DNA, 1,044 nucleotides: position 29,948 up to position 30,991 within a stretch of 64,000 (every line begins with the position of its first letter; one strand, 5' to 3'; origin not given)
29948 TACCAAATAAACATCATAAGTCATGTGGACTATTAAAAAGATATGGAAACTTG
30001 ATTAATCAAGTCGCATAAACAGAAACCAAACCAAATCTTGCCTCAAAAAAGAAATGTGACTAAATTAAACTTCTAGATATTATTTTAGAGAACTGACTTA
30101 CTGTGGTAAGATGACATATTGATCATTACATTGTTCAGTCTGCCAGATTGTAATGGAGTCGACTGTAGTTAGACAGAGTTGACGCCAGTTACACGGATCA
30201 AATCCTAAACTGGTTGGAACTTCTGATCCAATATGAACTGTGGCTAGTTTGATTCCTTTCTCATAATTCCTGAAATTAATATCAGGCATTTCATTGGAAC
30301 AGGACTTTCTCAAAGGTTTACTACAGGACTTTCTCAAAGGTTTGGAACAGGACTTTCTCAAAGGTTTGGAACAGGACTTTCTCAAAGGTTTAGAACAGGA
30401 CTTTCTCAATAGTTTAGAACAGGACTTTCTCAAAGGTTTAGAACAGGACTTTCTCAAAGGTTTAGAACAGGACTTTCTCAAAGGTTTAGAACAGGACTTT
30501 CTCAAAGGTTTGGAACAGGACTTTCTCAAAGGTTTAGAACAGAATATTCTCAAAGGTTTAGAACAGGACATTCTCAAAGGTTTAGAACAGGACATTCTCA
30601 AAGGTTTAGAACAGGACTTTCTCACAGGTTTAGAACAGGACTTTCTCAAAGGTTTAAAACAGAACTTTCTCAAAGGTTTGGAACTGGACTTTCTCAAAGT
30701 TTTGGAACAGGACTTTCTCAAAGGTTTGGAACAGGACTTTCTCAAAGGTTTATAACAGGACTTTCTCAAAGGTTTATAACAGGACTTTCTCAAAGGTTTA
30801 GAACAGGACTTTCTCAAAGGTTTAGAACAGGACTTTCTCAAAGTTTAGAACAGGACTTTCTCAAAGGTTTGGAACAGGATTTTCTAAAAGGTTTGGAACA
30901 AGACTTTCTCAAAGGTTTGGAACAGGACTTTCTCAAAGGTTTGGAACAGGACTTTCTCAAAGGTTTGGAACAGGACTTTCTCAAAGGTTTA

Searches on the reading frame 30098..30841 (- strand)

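Call 71: search_protein_families(library=pfam, proteins=[window:30098-30841:-], max_evalue=0.01)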
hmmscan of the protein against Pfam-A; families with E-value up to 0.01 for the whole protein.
window:30098-30841:- (247 aa): 1 family
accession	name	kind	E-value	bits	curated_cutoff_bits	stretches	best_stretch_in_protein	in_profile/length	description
PF16086.11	DUF4816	-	0.0049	17.2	29.4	0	11-40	13-42/43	Domain of unknown function (DUF4816)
